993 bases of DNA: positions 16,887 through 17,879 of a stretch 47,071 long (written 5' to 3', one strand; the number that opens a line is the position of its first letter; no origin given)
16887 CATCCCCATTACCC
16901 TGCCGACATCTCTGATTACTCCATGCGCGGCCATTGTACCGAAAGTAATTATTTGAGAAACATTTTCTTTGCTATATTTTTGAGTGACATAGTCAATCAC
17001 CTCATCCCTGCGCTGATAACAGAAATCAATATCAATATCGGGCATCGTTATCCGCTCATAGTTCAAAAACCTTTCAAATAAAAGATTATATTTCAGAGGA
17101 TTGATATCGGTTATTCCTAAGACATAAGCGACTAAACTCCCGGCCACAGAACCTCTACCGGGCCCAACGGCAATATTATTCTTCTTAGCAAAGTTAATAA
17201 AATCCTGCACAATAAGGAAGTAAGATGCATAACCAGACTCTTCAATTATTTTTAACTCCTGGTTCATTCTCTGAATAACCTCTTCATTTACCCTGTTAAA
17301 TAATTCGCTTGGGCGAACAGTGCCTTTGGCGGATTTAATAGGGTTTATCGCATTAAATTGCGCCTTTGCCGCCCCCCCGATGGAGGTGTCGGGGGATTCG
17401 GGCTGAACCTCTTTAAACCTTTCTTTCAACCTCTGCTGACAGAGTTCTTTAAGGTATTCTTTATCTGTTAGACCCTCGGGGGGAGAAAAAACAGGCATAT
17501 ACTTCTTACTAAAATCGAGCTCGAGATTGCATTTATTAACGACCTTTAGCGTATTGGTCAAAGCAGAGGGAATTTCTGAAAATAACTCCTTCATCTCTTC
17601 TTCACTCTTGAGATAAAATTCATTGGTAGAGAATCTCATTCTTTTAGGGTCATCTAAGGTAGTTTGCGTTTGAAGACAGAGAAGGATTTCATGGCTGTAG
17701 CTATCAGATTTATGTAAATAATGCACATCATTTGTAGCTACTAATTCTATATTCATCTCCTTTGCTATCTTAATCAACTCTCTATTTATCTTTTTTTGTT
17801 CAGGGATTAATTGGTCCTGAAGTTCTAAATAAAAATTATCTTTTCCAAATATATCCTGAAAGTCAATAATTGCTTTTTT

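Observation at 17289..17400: Second in-frame copy of the same element (plus a GC hairpin) inside dnaE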

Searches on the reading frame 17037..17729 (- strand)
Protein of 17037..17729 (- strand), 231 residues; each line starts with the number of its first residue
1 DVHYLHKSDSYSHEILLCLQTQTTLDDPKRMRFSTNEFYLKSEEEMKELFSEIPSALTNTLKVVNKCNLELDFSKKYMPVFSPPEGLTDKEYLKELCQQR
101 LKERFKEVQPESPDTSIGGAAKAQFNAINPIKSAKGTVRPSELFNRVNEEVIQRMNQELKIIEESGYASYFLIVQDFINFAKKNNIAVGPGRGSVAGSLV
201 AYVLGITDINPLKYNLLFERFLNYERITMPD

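Call 49: search_solved_structures(query=window:17037-17729:-, show_alignments=2, max_evalue=1e-10)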
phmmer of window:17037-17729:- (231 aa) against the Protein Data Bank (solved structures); distinct sequences matched with E-value up to 1e-10: 11.
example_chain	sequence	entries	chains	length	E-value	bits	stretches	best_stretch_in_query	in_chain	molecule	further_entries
2hpi_A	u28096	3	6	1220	3.9e-49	170.5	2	148-231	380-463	DNA polymerase III alpha subunit | DNA polymerase III subunit alpha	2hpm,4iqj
3e0d_A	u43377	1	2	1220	7.7e-49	169.6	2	148-231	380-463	DNA polymerase III subunit alpha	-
4jom_A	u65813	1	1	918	2.2e-47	164.8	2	149-231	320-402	DNA polymerase III subunit alpha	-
2hnh_A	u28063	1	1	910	2.5e-46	161.3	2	149-231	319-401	DNA polymerase III alpha subunit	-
2hqa_A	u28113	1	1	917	2.6e-46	161.3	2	149-231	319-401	DNA polymerase III alpha subunit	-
5m1s_A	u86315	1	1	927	2.6e-46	161.3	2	149-231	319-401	DNA polymerase III subunit alpha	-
5fku_A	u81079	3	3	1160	4.7e-46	160.4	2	149-231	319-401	DNA POLYMERASE III SUBUNIT ALPHA | DNA POLYMERASE III ALPHA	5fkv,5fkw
5lew_A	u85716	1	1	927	7.4e-41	143.5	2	154-231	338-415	DNA polymerase III subunit alpha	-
7pu7_A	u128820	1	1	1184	1.4e-40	142.6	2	154-231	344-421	DNA polymerase III subunit alpha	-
4gx8_A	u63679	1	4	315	2.2e-13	53.6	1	1-69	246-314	DNA polymerase III subunit epsilon,DNA polymerase III subunit alpha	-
4gx9_A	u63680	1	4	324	2.4e-13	53.6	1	1-69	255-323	DNA polymerase III subunit epsilon,DNA polymerase III subunit alpha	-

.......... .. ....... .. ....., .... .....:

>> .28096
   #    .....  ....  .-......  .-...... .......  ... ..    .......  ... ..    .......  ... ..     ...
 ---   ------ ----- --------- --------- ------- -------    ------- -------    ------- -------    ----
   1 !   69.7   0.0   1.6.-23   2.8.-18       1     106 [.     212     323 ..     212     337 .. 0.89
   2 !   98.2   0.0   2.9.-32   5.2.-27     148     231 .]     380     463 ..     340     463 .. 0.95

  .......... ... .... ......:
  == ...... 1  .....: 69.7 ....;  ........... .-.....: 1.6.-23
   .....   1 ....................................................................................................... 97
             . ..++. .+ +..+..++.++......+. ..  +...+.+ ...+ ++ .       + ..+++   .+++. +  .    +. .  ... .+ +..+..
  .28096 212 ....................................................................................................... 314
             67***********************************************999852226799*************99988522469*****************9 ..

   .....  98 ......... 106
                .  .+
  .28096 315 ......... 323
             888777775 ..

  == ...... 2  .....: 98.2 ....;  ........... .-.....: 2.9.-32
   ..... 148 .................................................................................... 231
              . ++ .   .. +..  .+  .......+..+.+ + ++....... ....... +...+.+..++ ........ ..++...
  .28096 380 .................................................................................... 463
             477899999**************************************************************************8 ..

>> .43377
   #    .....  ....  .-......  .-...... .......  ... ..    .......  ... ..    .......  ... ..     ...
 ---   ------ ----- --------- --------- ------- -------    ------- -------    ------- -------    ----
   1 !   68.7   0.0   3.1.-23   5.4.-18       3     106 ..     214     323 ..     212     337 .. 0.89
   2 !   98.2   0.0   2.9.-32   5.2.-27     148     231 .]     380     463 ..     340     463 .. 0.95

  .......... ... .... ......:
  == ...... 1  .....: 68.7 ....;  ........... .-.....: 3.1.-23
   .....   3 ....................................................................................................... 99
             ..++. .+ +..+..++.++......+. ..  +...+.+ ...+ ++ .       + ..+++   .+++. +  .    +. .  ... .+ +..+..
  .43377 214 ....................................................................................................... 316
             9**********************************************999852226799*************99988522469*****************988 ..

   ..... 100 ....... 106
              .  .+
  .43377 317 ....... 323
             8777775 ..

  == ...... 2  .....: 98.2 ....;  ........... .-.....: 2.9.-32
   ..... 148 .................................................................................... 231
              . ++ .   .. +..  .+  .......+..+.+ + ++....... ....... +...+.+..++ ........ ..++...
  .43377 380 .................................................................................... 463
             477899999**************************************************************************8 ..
